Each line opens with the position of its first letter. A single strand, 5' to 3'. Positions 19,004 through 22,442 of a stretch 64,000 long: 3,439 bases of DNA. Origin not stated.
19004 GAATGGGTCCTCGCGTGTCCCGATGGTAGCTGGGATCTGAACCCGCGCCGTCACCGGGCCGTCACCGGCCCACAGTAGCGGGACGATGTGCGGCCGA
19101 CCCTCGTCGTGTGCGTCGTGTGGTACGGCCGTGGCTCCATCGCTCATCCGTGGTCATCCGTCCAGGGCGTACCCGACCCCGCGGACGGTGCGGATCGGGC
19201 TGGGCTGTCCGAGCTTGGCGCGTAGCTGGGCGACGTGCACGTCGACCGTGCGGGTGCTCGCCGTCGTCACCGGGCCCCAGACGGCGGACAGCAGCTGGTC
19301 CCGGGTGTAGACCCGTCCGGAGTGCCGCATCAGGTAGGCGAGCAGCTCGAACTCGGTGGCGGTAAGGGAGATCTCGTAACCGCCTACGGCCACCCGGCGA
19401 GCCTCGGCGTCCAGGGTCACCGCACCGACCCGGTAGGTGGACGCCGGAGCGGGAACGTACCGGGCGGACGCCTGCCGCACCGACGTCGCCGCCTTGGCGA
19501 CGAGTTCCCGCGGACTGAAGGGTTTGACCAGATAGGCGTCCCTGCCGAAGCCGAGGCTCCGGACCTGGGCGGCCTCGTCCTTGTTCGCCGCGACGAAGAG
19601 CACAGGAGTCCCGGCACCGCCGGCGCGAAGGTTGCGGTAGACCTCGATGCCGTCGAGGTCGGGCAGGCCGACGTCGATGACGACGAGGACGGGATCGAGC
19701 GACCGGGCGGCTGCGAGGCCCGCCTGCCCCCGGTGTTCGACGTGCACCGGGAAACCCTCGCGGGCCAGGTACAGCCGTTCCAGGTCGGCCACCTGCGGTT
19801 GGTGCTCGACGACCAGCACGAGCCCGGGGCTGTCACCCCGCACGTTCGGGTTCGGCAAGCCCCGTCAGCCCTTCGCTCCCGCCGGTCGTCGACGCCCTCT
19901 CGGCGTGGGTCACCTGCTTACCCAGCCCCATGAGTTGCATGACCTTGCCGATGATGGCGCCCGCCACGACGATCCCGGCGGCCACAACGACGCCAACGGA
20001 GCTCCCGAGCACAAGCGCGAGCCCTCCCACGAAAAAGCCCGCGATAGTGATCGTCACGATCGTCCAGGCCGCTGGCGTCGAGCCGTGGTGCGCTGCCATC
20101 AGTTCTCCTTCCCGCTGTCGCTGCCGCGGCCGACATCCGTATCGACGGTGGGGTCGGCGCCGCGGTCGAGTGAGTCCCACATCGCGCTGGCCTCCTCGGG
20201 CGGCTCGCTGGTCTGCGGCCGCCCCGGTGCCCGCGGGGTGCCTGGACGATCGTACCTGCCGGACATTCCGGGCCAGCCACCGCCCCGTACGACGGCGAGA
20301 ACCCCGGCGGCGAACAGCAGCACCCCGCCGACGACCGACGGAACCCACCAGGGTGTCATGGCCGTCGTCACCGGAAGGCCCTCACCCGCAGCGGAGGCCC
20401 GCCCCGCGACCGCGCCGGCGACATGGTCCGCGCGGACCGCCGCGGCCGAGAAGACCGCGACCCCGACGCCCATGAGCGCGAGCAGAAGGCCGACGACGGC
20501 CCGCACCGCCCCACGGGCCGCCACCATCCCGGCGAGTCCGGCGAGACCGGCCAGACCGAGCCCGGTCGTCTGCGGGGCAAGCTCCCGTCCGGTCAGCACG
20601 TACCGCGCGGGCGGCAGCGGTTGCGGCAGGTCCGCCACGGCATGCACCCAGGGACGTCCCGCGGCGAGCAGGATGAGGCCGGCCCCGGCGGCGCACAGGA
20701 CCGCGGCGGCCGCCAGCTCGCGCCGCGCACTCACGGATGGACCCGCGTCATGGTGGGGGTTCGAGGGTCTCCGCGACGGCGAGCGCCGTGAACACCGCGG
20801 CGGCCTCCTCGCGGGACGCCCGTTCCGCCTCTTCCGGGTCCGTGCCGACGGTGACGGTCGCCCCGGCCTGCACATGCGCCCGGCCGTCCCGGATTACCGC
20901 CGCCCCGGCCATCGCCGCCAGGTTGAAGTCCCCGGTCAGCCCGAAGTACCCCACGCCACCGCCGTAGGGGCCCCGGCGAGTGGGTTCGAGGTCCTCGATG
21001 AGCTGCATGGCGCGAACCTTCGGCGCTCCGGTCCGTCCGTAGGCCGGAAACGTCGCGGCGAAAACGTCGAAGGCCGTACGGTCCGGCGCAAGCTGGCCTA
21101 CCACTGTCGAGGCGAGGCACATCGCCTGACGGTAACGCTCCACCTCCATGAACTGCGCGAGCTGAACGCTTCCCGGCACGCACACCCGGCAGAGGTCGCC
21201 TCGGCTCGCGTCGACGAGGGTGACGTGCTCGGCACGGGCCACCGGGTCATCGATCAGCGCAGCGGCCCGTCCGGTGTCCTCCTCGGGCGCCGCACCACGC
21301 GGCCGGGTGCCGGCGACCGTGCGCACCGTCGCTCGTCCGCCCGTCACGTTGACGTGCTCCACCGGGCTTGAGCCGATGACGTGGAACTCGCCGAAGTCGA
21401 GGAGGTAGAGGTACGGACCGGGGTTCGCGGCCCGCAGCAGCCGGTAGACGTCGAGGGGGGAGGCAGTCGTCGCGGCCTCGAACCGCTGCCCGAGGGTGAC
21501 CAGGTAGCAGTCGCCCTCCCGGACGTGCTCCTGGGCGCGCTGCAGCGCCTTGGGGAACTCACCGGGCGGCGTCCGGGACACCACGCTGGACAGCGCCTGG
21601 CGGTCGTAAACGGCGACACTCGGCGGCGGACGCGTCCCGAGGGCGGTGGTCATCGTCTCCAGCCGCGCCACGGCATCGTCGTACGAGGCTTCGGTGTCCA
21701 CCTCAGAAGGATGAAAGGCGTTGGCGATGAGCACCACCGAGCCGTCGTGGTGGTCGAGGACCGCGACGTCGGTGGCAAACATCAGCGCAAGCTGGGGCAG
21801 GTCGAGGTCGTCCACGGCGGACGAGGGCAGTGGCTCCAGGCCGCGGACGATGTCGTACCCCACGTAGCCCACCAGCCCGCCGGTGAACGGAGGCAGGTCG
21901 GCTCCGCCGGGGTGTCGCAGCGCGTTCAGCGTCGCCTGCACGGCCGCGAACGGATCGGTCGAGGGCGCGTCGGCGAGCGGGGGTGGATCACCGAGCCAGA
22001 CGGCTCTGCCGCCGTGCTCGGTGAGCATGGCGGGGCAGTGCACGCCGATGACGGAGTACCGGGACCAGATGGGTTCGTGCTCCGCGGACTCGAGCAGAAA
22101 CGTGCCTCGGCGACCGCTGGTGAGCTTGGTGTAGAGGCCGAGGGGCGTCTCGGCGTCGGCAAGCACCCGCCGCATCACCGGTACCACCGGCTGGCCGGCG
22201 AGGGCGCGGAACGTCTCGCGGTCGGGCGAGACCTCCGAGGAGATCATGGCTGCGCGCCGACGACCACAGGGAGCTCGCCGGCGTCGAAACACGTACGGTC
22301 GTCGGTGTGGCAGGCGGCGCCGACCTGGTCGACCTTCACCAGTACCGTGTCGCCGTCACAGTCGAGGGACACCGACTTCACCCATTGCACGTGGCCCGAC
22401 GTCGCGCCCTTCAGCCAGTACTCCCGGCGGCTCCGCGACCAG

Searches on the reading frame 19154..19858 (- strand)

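Call 34: search_protein_families(library=pfam, proteins=[window:19154-19858:-], max_evalue=0.00001)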
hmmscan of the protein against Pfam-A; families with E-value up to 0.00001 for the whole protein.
window:19154-19858:- (234 aa): 2 families
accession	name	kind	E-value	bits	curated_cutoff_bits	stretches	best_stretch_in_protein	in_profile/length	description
PF00486.34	Trans_reg_C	-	6.9e-27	93.8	26.2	1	162-232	3-77/77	Transcriptional regulatory protein, C terminal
PF00072.30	Response_reg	-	8e-20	71.5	30.2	1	14-122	1-109/111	Response regulator receiver domain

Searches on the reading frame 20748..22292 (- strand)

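Call 34: search_protein_families(library=pfam, proteins=[window:20748-22292:-], max_evalue=0.00001)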
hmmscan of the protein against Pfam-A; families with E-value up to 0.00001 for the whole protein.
window:20748-22292:- (514 aa): 2 families
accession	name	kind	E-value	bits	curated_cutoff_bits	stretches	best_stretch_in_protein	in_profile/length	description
PF00425.24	Chorismate_bind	-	1.4e-58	198.9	27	1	245-488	4-249/257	chorismate binding enzyme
PF04715.19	Anth_synt_I_N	-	2.7e-29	102.7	23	1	46-186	1-138/140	Anthranilate synthase component I, N terminal region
